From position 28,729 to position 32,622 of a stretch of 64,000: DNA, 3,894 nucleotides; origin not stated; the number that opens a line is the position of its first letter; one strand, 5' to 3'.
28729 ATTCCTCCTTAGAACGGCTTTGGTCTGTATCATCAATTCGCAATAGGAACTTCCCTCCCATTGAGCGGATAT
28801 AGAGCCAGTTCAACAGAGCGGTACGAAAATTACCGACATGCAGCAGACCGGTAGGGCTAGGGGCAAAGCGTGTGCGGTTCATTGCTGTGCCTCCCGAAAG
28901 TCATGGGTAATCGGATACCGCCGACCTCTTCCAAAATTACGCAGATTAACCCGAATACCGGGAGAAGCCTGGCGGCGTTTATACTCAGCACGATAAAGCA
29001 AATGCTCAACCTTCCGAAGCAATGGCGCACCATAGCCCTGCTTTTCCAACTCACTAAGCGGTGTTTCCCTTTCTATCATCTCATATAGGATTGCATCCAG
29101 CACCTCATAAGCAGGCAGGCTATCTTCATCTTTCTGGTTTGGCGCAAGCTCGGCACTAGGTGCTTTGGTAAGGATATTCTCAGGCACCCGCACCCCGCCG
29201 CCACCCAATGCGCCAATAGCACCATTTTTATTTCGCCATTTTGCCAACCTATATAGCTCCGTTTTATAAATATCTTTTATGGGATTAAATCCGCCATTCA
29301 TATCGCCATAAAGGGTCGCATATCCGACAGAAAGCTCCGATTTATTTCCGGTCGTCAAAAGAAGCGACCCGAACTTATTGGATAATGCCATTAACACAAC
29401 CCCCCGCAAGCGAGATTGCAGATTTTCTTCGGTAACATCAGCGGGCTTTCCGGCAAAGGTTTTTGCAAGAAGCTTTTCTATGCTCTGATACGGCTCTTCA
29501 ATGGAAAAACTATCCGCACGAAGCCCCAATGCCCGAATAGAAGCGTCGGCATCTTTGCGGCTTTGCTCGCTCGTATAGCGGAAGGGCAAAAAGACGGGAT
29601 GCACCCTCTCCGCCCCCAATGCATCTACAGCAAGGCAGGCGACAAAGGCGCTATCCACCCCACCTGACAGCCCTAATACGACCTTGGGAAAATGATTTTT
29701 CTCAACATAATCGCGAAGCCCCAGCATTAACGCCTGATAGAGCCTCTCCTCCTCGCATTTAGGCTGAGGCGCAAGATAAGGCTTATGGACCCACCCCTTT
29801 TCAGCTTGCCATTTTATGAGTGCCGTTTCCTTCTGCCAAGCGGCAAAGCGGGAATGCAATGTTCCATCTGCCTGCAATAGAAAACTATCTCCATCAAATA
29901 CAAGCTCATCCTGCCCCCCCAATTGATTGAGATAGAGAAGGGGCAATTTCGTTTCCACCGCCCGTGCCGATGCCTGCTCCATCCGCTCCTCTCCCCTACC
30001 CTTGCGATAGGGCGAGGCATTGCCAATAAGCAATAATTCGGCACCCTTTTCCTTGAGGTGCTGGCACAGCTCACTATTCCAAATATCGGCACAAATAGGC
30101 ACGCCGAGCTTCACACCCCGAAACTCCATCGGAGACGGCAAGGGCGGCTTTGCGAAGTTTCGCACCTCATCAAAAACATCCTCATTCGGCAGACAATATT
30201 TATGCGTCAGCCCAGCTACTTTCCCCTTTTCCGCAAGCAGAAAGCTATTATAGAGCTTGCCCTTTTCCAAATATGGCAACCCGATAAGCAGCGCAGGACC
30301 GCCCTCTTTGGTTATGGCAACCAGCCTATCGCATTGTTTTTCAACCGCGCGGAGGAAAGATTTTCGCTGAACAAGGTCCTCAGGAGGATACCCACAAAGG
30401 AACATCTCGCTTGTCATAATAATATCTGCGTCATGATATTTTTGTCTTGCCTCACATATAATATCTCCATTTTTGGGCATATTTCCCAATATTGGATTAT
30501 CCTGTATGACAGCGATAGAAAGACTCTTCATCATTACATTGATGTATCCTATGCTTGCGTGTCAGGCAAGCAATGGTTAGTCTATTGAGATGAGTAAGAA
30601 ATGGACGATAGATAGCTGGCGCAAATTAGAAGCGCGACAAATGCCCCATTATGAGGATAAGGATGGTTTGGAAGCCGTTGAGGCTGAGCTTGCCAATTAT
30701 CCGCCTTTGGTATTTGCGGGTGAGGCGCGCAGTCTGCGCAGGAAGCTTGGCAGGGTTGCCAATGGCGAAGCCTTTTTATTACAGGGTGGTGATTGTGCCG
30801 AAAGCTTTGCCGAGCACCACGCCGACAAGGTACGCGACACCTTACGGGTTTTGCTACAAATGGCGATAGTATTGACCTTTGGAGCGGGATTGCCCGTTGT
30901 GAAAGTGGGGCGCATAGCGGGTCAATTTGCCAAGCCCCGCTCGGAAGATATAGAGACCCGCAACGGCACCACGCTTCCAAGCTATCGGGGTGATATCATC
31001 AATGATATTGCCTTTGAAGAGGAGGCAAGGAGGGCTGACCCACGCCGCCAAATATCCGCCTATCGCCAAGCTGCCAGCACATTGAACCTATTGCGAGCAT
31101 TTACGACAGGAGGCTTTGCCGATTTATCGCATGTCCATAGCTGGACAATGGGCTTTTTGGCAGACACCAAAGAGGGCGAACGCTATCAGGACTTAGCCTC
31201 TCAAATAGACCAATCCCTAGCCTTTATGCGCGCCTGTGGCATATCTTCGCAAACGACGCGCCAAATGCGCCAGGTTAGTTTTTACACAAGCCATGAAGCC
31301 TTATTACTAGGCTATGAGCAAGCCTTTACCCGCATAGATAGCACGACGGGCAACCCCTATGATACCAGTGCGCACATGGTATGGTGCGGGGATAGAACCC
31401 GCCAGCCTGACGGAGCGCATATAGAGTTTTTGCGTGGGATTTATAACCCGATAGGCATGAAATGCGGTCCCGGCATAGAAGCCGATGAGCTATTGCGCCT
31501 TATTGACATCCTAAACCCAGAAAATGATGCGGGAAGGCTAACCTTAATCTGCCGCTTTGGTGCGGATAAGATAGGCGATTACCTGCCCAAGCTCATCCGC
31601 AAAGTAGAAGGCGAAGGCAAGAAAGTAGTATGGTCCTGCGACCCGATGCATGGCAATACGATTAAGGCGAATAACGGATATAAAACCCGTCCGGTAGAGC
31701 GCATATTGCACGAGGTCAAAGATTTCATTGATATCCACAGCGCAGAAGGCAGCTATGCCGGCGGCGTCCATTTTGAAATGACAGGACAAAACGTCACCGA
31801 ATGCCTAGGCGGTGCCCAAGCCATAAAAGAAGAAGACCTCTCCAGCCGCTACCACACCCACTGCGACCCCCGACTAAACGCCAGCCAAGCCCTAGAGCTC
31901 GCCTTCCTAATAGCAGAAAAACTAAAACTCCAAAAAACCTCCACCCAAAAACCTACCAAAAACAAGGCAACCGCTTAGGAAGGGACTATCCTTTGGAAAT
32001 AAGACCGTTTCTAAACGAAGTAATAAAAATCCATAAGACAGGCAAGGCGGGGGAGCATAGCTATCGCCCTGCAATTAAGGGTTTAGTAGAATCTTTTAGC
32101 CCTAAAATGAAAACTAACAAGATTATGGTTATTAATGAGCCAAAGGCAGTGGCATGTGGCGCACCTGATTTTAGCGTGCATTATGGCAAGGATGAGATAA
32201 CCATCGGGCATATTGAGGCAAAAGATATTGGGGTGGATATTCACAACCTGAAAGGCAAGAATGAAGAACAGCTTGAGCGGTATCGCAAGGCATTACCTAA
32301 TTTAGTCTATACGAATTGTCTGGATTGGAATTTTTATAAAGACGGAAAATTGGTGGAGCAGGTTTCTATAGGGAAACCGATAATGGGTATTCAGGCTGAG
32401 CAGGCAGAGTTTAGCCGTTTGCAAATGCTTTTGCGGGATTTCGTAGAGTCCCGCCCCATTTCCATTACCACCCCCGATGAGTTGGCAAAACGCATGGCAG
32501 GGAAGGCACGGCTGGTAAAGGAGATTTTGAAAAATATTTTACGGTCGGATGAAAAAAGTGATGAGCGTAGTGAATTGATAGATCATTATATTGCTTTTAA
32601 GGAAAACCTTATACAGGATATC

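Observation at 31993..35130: Stand-alone nuclease-head + N6A-methyltransferase + Type-ISP-like TRD with no translocase, inserted between aroG and gor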

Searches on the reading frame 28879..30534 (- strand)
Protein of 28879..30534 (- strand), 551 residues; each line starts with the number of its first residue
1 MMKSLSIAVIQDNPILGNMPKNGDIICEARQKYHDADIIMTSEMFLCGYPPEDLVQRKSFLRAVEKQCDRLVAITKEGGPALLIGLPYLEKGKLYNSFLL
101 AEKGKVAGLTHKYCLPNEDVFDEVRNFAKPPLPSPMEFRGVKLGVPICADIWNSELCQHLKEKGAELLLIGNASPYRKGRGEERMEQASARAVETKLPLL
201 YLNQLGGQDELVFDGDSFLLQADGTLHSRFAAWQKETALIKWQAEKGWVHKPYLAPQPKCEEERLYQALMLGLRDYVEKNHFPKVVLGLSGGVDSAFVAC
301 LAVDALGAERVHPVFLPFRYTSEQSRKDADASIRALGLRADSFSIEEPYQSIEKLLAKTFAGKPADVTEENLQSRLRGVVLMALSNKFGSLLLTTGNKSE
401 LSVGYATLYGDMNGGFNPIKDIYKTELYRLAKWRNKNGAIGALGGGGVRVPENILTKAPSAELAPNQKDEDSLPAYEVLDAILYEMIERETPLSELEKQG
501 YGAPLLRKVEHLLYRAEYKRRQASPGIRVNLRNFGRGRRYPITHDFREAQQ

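Call 29: search_protein_families(library=pfam, proteins=[window:28879-30534:-], max_evalue=0.00001)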
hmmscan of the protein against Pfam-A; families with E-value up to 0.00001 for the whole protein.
window:28879-30534:- (551 aa): 2 families
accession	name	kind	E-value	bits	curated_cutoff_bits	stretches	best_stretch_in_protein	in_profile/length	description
PF02540.23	NAD_synthase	-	2.1e-71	240.3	21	1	266-523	2-242/242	NAD synthase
PF00795.27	CN_hydrolase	-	1.9e-23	83.5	23.2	1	17-239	16-243/256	Carbon-nitrogen hydrolase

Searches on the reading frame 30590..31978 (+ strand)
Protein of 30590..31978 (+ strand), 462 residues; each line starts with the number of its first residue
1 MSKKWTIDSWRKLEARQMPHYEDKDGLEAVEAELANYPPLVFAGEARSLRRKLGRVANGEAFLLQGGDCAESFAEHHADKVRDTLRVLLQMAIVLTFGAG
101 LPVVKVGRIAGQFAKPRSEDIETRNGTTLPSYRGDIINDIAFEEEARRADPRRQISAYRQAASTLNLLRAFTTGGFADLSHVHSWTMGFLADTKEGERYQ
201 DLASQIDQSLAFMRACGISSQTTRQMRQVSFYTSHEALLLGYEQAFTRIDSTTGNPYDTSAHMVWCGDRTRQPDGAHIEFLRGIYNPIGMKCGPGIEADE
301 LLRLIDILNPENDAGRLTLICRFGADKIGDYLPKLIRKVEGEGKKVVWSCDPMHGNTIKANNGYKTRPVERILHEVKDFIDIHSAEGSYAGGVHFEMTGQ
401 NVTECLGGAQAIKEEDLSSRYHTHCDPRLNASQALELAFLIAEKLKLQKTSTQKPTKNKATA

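Call 20: find_related_loci(query=window:30590-31975:+, collection=genome_contigs, flank=8000)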
Query window:30590-31975:+ (462 aa) in genome_contigs; peptide patterns used: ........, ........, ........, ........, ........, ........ (x = any residue, [..] = any of these).
600 stretches matched a pattern (row limit reached: there are more); 599 encode a relative of the query (tblastn E <= 1e-3); the best 80 are kept; 80 distinct loci.
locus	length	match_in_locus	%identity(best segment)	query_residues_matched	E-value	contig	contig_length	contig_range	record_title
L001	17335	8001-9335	75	1-445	0e+0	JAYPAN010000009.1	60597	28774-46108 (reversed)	MAG: Rhodobiaceae bacterium isolate 139582_S183_rosella_bins.tsv.081 NODE_298_length_60597_cov_29.891513, whole genome s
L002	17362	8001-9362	69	1-454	0e+0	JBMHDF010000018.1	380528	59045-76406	MAG: Parvibaculales bacterium isolate xHP1_bin.83 c_000000000018, whole genome shotgun sequence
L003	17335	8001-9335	70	1-445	0e+0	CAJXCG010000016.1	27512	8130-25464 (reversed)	MAG TPA_asm: uncultured Rhodobiaceae bacterium isolate ERR315863_bin.71_MetaBAT_v2.12.1_MAG genome assembly, contig: NOD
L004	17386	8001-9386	68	1-462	0e+0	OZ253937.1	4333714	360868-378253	MAG: Alphaproteobacteria bacterium isolate 26bd64c0-0f2d-4e52-a063-61ff611ccdf2 genome assembly, chromosome: 1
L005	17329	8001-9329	69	1-443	0e+0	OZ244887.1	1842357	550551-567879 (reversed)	MAG: Parvibaculaceae bacterium isolate 5984cccc-a9f3-4977-b2d2-898f9db29970 genome assembly, chromosome: 1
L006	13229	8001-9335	68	1-445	0e+0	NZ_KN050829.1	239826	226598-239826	Thermopetrobacter sp. TC1 strain TC-1 EK16DRAFT_scaffold00003.3, whole genome shotgun sequence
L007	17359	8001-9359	66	1-453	0e+0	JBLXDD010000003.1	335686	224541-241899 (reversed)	MAG: Thalassospira sp. isolate ES18-06 S18maxbin_out.042RE.5K@3, whole genome shotgun sequence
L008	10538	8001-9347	68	1-449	0e+0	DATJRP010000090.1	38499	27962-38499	MAG TPA_asm: Rhizomicrobium sp. isolate SMAG_U14970 k141_3771028, whole genome shotgun sequence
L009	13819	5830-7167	67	1-446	0e+0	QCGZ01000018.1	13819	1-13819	OCS116 cluster bacterium AG-390-I16 Ga0172087_118, whole genome shotgun sequence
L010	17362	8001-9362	67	1-454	0e+0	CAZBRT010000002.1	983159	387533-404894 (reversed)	MAG TPA_asm: uncultured Flavobacteriaceae bacterium isolate binchicken_co266_108 genome assembly, contig: NODE_3_length_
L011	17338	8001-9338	66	1-446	0e+0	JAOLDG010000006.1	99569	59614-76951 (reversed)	Hyphomicrobiales bacterium isolate AH-657-K06 AH-657-K06_NODE_6, whole genome shotgun sequence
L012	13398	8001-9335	68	1-445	0e+0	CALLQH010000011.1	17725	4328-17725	MAG TPA_asm: uncultured bacterium isolate SRR6227243_bin.5_CONCOCT_v1.1_MAG genome assembly, contig: ERZ795105.2915, who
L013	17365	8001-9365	65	1-455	0e+0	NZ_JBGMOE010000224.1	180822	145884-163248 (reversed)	MAG: Tardiphaga sp. isolate Fil1_3 Lundin1_83, whole genome shotgun sequence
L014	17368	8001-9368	67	2-458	0e+0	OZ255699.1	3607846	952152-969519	MAG: Parvibaculaceae bacterium isolate 17a506e2-2404-489d-92ec-42c0c049ea2c genome assembly, chromosome: 1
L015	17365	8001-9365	66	1-455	0e+0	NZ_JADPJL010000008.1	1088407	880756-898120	Bradyrhizobium sp. 190 13LoS69_3_1, whole genome shotgun sequence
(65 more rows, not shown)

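Call 29: search_protein_families(library=pfam, proteins=[window:30590-31978:+], max_evalue=0.00001)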
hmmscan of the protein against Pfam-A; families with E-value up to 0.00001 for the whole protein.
window:30590-31978:+ (462 aa): 1 family
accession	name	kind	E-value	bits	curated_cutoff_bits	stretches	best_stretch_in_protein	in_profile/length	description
PF01474.22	DAHP_synth_2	-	1.5e-211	703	27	1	5-442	1-438/438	Class-II DAHP synthetase family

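Call 65: find_related_loci(query=window:30590-31975:+, collection=metagenome_contigs, flank=6000)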
Query window:30590-31975:+ (462 aa) in metagenome_contigs; peptide patterns used: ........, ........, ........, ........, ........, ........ (x = any residue, [..] = any of these).
600 stretches matched a pattern (row limit reached: there are more); 597 encode a relative of the query (tblastn E <= 1e-3); the best 80 are kept; 80 distinct loci.
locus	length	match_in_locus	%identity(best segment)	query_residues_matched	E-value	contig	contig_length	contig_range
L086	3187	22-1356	71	1-445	0e+0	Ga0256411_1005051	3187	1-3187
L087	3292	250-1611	70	1-454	0e+0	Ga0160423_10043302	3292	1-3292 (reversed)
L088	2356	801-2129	69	1-443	0e+0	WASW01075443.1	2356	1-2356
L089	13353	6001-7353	69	1-451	0e+0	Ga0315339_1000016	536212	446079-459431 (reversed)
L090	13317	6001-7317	71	5-443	0e+0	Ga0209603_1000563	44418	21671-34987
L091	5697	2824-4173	68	1-450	0e+0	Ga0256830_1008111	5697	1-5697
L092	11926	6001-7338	67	1-446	0e+0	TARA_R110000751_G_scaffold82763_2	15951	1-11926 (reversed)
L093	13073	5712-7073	68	1-454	0e+0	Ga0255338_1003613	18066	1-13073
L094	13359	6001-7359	67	1-453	0e+0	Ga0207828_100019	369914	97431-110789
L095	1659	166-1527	67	1-454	0e+0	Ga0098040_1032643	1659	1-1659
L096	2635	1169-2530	67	1-454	0e+0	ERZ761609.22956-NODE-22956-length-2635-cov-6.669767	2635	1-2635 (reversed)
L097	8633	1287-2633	69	1-449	0e+0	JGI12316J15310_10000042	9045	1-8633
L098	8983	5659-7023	65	1-455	0e+0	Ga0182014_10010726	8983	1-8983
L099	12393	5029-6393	65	1-455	0e+0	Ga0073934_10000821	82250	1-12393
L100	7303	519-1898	65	1-460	0e+0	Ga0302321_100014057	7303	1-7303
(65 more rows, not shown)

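Call 68: search_protein_families(library=pfam, proteins=[L001:9382-10137:-], max_evalue=0.0001)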
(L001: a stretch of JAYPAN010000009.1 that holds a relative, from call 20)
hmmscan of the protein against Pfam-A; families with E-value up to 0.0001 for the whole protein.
L001:9382-10137:- (251 aa): 1 family
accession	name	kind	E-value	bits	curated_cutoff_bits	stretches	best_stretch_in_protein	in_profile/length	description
PF04028.18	DUF374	-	4.4e-19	68.3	26.8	1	84-158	6-69/69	Domain of unknown function (DUF374)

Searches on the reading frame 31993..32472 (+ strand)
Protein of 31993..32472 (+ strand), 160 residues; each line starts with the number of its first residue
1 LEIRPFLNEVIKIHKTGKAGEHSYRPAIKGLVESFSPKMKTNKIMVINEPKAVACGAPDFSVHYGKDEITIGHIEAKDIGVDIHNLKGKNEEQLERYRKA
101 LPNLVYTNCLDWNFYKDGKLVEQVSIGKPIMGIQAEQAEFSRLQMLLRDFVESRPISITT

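Call 42: search_solved_structures(query=A2, max_evalue=10, show_alignments=3)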
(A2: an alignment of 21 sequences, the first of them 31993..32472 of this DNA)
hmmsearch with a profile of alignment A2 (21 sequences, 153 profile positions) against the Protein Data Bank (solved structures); distinct sequences matched with E-value up to 10: 10.
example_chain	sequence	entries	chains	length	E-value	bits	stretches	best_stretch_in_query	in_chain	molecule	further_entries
2l97_A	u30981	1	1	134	0.0034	20.3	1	5-122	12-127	Putative serine protease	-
9pno_A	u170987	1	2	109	0.056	16.4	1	32-121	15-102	Trypsin-like serine protease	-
9tls_A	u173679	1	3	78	0.16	14.9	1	24-56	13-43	Sc-apCC-2-KLHL20-3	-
8jzp_F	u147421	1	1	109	0.58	13.1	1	66-122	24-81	C5a anaphylatoxin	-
6az1_V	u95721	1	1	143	0.81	12.6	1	99-127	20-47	ribosomal protein S17e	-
8a3w_SV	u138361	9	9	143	0.81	12.6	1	99-127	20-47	Putative 40S ribosomal protein S17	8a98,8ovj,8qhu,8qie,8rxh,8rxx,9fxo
5dn2_A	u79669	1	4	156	1.3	11.9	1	84-150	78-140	Neuropilin-2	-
5dq0_A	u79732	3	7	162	1.4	11.8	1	84-150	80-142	Neuropilin-2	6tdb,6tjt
7zyj_N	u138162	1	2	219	1.7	11.5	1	98-125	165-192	Proteasome subunit beta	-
6qm7_N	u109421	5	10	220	1.7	11.5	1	98-125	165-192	Proteasome beta7 chain | Proteasome subunit beta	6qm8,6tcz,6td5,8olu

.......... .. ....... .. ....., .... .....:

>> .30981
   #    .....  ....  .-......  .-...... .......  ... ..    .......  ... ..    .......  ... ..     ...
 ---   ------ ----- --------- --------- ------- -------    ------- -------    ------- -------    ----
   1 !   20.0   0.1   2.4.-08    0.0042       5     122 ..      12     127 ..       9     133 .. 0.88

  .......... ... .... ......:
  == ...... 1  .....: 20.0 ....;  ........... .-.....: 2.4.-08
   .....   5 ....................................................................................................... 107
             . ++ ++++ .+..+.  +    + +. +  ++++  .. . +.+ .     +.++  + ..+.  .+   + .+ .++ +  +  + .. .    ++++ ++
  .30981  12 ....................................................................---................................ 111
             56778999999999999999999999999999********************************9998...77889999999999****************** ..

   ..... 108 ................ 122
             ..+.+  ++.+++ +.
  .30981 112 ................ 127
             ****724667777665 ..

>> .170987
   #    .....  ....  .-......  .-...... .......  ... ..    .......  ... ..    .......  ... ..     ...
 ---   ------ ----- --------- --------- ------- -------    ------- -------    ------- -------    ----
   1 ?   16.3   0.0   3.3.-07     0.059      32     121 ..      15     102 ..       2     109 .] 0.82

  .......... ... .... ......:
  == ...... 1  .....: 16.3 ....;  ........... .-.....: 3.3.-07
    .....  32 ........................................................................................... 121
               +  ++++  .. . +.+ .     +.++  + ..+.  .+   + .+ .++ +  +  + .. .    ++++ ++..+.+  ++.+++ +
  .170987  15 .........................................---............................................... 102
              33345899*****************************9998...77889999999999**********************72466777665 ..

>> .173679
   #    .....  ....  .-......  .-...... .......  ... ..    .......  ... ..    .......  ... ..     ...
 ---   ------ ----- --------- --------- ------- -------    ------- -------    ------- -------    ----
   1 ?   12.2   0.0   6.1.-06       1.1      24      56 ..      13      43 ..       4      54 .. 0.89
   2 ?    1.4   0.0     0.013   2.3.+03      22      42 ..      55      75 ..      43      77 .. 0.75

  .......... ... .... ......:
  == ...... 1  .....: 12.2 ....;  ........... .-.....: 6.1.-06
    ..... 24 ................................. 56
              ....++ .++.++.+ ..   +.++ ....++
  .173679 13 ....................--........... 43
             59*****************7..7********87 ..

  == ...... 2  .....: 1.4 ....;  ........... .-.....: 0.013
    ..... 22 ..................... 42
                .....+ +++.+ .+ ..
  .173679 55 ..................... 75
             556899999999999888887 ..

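Call 46: predict_structure(alignment_id=A2)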
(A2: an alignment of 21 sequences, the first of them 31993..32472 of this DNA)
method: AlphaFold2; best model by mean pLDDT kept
length: 160 residues; sequences in the alignment: 21
mean_pLDDT: 92.1   pTM: 0.87
mean pLDDT of the five models: 92.1, 91.9, 91.3, 90.3, 90.0
residues with pLDDT >= 90: 129; 70-90: 25; 50-70: 4; < 50: 2
segments of 3 or more residues with pLDDT < 50: none
pLDDT, mean of each block of 10 residues (from residue 1): 94 94 94 88 87 88 88 96 96 97 97 98 97 96 97 69
secondary structure, 60 per line:
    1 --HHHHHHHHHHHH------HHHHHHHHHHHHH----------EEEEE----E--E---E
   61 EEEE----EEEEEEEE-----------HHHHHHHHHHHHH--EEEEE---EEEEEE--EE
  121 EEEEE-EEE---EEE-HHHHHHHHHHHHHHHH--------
elements in order: H3-14 H21-33 E44-48 E60-64 E69-76 H88-100 E103-107 E111-116 E119-125 E127-129 E133-135 H137-152

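Call 49: fold_search(model_id=the predicted structure, library=pdb)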
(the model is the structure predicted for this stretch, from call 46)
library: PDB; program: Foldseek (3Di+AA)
matches with E <= 10: 366; with E <= 0.001: 8
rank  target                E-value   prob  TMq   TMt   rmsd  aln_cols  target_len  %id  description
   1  7lvv_C                3.7e-07  1.00  0.63  0.69   3.9       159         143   21  cryoEM structure DrdV-DNA complex (released 2021-03-17)
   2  7lo5_B                4.4e-07  1.00  0.67  0.12   3.8       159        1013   19  cryoEM structure DrdV-DNA complex (released 2021-03-17)
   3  7lo5_A                7.3e-07  1.00  0.65  0.12   3.6       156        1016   19  cryoEM structure DrdV-DNA complex (released 2021-03-17)
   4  7lo5_D                1.9e-06  1.00  0.67  0.12   3.5       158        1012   19  cryoEM structure DrdV-DNA complex (released 2021-03-17)
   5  7lvv_D                2.4e-06  1.00  0.67  0.72   3.7       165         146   20  cryoEM structure DrdV-DNA complex (released 2021-03-17)
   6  7lvv_B                2.6e-06  1.00  0.68  0.12   3.3       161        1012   19  cryoEM structure DrdV-DNA complex (released 2021-03-17)
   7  7lo5_C                3.5e-06  1.00  0.66  0.12   3.8       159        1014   19  cryoEM structure DrdV-DNA complex (released 2021-03-17)
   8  7lvv_A                1.6e-05  1.00  0.67  0.12   3.5       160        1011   19  cryoEM structure DrdV-DNA complex (released 2021-03-17)
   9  3s1s                  1.7e-02  0.97  0.48  0.12   6.1       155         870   14  Characterization and crystal structure of the type IIG restriction endonuclease BpuSI (released 2011-07-13)
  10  4beb_B                3.5e-02  0.75  0.36  0.09   8.1       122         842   18  MUTANT (K220E) OF THE HSDR SUBUNIT OF THE ECOR124I RESTRICTION ENZYME IN COMPLEX WITH ATP (released 2014-03-26)
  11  3h1t                  8.0e-02  0.57  0.34  0.12  10.1       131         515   14  The fragment structure of a putative HsdR subunit of a type I restriction enzyme from Vibrio vulnificus YJ016 (released 2009-10-20)
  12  4bec_A                1.2e-01  0.38  0.32  0.08   9.2       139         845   16  MUTANT (K220A) OF THE HSDR SUBUNIT OF THE ECOR124I RESTRICTION ENZYME IN COMPLEX WITH ATP (released 2014-03-26)
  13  3ijm_B                1.5e-01  0.54  0.37  0.40   7.6       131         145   13  The structure of a restriction endonuclease-like fold superfamily protein from Spirosoma linguale. (released 2009-09-22)
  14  3ijm_A                3.6e-01  0.41  0.39  0.42   7.4       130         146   13  The structure of a restriction endonuclease-like fold superfamily protein from Spirosoma linguale. (released 2009-09-22)
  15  8owr_A                4.6e-01  0.13  0.29  0.24  11.7       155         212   10  Crystal structure of Mycobacterium smegmatis CoaB in complex with CTP and 2-(1-(3,4-dihydroxyphenyl)-5-(3-hydroxypheny (released 2024-05-08)
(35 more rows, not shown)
